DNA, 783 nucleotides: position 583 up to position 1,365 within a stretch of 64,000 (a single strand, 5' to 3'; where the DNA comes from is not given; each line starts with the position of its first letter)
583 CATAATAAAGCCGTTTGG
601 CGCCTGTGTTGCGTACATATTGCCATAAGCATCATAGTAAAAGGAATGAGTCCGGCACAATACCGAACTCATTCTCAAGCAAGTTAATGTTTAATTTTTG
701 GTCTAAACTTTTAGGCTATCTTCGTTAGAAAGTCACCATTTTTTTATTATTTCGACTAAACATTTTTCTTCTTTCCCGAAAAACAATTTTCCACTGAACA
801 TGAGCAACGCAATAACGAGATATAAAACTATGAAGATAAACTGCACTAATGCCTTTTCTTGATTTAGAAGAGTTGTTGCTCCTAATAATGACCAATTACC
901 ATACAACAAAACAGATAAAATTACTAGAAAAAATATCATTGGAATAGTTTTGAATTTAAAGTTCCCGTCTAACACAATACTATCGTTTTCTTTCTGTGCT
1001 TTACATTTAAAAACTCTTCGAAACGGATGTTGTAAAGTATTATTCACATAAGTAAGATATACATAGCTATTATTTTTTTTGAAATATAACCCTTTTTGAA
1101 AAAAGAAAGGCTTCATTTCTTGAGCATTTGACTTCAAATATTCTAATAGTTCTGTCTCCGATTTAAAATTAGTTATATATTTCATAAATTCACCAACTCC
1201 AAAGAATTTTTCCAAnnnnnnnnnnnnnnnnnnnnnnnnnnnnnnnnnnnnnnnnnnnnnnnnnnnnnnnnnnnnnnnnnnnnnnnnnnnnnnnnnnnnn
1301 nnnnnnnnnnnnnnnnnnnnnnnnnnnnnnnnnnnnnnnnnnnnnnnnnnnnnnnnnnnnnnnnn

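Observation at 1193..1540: RHS C-terminal domain resembles glycine-zipper membrane-active peptide toxins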

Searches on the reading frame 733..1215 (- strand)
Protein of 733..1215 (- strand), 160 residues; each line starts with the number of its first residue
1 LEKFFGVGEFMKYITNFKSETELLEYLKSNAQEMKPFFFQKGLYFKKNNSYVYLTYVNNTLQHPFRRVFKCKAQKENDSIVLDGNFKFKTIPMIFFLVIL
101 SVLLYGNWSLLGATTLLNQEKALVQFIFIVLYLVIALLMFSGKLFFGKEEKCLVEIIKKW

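Call 3: search_protein_families(library=pfam, proteins=[window:733-1215:-], max_evalue=1)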
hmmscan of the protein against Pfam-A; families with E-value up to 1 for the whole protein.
window:733-1215:- (160 aa): 1 family
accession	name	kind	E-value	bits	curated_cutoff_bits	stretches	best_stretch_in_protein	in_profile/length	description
PF20990.2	DUF2207_C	-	0.11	12.7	33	1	18-142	72-187/247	Predicted membrane protein (DUF2207) C-terminal domain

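Call 4: search_protein_families(library=ncbifam, proteins=[window:733-1215:-], max_evalue=1)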
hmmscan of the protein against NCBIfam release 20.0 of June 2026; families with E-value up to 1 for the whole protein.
window:733-1215:- (160 aa): 0 families

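Call 74: list_cluster_members(proteins=[P0017, window:733-1185:-, P0002])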
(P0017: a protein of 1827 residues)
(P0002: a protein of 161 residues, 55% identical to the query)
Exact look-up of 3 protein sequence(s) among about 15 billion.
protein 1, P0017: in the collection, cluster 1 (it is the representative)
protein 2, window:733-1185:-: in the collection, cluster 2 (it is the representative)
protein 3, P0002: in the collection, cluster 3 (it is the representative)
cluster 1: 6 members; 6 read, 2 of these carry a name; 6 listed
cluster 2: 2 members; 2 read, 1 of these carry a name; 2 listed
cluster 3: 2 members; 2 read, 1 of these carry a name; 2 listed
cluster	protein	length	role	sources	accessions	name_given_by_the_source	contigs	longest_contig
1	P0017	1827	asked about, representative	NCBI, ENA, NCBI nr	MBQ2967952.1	MAG: RHS repeat-associated core domain-containing protein [Clostridia bacterium] | RHS repeat-associated core domain-containing protein [Clostridia bacterium]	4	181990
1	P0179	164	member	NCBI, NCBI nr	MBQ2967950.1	MAG: hypothetical protein IJE10_07530 [Clostridia bacterium] | hypothetical protein [Clostridia bacterium]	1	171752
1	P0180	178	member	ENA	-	-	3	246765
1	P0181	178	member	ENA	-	-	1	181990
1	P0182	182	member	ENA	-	-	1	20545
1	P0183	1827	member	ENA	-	-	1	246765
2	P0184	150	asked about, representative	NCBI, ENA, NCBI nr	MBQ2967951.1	MAG: hypothetical protein IJE10_07535 [Clostridia bacterium] | hypothetical protein [Clostridia bacterium]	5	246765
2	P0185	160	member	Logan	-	-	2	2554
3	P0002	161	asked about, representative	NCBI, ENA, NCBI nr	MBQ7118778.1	MAG: hypothetical protein IJO09_01050 [Oscillospiraceae bacterium] | hypothetical protein [Oscillospiraceae bacterium]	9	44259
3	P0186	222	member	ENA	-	-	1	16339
